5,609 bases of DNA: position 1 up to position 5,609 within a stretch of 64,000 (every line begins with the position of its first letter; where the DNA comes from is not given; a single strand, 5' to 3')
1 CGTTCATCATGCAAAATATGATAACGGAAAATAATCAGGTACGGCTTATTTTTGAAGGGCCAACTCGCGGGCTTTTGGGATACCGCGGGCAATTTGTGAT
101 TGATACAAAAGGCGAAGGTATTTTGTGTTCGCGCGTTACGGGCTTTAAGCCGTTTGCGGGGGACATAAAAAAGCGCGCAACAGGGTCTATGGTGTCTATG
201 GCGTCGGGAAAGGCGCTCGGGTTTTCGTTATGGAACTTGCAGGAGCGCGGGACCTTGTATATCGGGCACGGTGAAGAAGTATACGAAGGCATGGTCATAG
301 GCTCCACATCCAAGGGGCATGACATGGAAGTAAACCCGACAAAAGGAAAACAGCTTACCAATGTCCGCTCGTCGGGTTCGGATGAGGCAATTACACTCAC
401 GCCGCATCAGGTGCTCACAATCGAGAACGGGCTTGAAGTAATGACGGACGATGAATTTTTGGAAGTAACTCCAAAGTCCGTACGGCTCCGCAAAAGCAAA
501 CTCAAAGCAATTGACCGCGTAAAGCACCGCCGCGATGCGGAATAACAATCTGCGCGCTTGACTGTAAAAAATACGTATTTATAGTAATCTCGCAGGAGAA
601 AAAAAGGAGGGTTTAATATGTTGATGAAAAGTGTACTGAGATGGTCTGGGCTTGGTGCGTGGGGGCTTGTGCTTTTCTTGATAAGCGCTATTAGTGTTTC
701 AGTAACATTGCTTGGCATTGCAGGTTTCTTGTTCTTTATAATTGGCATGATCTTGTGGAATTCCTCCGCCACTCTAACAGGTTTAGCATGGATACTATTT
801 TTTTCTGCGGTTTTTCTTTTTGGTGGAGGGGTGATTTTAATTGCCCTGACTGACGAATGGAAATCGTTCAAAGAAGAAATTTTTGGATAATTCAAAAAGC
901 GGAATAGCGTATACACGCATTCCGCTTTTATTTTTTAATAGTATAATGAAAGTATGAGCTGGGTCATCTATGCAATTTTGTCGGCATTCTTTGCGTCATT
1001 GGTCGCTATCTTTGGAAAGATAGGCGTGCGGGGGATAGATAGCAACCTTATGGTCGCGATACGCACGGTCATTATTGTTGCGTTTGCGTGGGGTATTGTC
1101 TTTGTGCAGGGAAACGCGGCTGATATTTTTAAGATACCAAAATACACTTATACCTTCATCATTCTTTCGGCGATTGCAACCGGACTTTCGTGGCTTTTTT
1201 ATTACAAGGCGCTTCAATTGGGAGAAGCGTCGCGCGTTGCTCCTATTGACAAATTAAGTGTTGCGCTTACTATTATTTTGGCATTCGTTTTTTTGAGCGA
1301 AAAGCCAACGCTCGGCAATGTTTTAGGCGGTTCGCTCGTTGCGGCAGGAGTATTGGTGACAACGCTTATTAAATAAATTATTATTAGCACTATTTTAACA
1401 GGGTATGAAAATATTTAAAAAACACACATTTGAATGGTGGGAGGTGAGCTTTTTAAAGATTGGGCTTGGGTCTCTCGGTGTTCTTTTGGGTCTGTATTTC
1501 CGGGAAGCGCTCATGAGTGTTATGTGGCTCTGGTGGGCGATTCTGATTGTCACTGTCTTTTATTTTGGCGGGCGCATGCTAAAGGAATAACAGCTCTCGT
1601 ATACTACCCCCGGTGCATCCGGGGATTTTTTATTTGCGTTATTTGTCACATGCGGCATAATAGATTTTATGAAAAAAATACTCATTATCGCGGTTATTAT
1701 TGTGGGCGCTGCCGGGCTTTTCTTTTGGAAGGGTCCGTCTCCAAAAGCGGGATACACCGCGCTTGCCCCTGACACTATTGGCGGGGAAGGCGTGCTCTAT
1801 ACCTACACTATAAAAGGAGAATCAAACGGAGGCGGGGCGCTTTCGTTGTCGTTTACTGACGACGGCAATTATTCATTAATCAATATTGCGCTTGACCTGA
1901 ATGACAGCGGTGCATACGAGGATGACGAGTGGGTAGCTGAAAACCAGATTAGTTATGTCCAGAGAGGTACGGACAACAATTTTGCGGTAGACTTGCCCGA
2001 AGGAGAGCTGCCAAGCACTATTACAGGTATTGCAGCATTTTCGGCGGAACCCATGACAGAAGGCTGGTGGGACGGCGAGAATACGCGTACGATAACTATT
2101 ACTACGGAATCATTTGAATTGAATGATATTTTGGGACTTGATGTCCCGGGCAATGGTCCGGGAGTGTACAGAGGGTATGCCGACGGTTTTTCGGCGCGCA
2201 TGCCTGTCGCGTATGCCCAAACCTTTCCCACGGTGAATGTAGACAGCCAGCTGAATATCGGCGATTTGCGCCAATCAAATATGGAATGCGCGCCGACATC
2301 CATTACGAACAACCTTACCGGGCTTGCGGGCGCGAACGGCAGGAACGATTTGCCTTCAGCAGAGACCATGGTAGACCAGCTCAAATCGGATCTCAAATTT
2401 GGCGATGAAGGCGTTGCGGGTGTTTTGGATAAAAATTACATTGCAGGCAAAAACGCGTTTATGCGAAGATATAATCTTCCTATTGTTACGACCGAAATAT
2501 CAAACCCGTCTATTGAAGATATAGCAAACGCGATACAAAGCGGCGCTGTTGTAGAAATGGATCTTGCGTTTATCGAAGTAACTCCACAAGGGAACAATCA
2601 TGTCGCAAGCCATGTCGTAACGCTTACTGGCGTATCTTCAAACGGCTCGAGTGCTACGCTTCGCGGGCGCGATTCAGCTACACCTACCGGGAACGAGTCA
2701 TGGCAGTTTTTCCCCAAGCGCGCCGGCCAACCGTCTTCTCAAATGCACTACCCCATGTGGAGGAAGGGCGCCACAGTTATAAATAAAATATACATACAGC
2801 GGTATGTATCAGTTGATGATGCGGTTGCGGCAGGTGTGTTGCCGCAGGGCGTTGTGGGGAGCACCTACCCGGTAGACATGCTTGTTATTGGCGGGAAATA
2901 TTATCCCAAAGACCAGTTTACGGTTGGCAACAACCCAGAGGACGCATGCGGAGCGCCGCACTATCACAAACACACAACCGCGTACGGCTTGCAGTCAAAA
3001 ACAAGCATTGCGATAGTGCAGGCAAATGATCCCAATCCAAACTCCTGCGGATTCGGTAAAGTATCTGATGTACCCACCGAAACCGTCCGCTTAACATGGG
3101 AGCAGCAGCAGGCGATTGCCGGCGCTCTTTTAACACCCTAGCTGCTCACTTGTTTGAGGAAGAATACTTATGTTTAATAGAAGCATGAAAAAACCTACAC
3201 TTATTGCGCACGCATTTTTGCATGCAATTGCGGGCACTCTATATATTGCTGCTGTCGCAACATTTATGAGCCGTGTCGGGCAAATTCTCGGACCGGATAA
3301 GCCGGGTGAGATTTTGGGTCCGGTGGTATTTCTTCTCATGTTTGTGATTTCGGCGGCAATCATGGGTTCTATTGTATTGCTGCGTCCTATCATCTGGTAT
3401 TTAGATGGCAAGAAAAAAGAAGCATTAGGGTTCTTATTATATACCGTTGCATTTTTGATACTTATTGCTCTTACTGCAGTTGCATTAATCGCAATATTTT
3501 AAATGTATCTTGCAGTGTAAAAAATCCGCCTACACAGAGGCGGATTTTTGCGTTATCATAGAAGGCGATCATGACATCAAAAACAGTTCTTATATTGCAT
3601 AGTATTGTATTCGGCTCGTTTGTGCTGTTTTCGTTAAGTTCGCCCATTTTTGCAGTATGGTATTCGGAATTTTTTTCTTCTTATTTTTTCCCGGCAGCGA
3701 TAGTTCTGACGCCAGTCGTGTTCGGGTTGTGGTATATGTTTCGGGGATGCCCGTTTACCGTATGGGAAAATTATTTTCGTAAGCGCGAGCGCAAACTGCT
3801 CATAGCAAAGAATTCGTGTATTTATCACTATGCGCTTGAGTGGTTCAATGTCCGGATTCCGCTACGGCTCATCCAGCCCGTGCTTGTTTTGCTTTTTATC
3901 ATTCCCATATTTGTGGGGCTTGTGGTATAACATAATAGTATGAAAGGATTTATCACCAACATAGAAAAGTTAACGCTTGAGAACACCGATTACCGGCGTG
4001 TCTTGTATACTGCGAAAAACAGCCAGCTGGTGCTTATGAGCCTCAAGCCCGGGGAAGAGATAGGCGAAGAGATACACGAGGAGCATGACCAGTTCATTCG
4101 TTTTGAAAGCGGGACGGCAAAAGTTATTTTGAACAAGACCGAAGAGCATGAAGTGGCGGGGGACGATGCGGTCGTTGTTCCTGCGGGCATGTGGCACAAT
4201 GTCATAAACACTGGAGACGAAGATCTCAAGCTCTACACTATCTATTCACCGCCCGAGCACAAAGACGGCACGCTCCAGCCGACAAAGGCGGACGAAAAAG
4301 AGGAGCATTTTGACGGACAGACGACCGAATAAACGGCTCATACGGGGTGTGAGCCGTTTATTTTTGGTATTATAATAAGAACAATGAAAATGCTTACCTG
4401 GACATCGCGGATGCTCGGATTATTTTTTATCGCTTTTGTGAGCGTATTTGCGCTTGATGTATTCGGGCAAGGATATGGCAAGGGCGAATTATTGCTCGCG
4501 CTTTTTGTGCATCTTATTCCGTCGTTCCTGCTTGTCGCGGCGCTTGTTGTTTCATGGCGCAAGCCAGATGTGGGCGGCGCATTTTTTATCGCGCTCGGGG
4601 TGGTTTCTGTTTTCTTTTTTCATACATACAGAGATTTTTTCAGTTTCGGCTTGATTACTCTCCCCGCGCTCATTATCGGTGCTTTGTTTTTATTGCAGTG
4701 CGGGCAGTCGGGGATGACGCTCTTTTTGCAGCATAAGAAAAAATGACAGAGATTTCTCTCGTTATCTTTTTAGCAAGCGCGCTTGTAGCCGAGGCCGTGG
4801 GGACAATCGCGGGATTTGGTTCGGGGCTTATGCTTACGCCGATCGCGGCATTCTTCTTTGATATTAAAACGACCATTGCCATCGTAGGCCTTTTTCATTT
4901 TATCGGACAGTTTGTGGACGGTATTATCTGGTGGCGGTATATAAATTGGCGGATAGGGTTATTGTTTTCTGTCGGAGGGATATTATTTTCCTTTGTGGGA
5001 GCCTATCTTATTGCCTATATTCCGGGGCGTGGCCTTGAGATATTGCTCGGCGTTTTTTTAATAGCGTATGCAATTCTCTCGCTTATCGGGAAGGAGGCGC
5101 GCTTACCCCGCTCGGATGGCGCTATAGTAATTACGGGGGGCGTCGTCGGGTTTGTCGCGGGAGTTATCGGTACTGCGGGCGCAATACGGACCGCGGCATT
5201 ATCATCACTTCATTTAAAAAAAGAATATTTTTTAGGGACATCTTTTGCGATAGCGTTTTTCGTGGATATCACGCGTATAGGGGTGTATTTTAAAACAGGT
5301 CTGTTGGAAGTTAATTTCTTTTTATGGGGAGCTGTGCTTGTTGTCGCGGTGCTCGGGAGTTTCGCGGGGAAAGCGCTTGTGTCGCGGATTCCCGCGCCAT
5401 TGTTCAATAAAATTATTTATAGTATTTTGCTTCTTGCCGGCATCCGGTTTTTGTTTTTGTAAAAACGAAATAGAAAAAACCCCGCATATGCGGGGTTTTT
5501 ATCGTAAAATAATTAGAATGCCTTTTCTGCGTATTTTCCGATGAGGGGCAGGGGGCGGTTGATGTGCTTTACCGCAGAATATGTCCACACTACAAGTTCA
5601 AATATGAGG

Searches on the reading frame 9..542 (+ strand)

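Call 69: search_protein_families(library=pfam, proteins=[window:9-542:+], max_evalue=0.001)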
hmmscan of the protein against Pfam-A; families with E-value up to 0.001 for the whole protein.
window:9-542:+ (178 aa): 2 families
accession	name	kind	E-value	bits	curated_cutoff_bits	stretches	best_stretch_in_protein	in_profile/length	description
PF21018.2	BipA_C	-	3.5e-42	143.1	23.8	1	58-166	1-109/110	TypA/BipA C-terminal domain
PF00679.30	EFG_C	-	1.4e-06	28.7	27.9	1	1-56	32-88/89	Elongation factor G C-terminus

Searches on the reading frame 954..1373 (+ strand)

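Call 69: search_protein_families(library=pfam, proteins=[window:954-1373:+], max_evalue=0.001)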
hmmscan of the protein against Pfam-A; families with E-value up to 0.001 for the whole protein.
window:954-1373:+ (140 aa): 1 family
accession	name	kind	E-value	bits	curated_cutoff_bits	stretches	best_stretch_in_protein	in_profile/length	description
PF00892.27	EamA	-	1.5e-21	77.5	28.2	1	2-137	2-134/135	EamA-like transporter family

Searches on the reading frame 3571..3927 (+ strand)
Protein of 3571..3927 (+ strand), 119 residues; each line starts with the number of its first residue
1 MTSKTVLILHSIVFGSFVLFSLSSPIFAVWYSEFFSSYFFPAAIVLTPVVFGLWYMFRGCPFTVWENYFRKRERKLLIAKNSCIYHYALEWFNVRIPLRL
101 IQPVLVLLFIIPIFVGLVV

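Call 20: search_protein_families(library=pfam, proteins=[window:3571-3927:+], max_evalue=0.01)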
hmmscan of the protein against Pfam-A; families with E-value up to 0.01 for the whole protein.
window:3571-3927:+ (119 aa): 1 family
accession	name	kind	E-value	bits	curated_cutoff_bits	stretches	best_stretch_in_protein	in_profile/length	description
PF10861.13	DUF2784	-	8e-05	23.1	29.7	1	4-113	5-101/109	Protein of Unknown function (DUF2784)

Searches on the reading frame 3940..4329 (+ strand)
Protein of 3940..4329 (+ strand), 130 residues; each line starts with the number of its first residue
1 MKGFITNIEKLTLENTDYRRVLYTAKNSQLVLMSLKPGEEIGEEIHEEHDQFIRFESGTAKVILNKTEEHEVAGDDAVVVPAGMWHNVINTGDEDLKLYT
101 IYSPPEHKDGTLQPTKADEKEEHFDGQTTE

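Call 20: search_protein_families(library=pfam, proteins=[window:3940-4329:+], max_evalue=0.01)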
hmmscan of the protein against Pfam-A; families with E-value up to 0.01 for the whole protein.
window:3940-4329:+ (130 aa): 4 families
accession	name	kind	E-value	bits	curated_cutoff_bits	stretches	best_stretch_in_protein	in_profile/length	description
PF07883.17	Cupin_2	-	7.4e-17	61.3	27.2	1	32-102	2-70/70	Cupin domain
PF14667.12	Polysacc_synt_C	-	0.00045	20.8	28.7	1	22-97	12-94/111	Polysaccharide biosynthesis C-terminal domain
PF02311.25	AraC_binding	-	0.00048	20.3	21.1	1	51-107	25-80/135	AraC-like ligand binding domain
PF01050.24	MannoseP_isomer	-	0.00053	20.6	23.6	1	21-101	21-100/116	Mannose-6-phosphate isomerase C-terminal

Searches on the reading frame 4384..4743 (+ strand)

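Call 20: search_protein_families(library=pfam, proteins=[window:4384-4743:+], max_evalue=0.01)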
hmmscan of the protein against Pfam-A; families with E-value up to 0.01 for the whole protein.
window:4384-4743:+ (120 aa): 1 family
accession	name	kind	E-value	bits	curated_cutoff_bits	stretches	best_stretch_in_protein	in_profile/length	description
PF24709.1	DUF7670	-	2e-27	96.3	29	1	2-105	6-109/118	Domain of unknown function (DUF7670)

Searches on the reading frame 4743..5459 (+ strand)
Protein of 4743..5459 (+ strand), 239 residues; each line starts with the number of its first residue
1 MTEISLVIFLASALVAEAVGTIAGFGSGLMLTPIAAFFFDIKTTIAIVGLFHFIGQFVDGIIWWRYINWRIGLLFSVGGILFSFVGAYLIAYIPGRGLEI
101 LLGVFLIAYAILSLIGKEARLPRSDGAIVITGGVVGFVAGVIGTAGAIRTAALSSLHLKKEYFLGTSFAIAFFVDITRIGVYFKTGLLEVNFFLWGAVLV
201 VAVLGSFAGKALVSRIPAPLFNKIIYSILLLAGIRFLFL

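Call 20: search_protein_families(library=pfam, proteins=[window:4743-5459:+], max_evalue=0.01)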
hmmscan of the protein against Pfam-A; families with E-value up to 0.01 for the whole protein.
window:4743-5459:+ (239 aa): 1 family
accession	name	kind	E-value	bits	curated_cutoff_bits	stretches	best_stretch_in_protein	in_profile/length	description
PF01925.25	TauE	-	2.2e-32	113.1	32.6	1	10-235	2-236/237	Sulfite exporter TauE/SafE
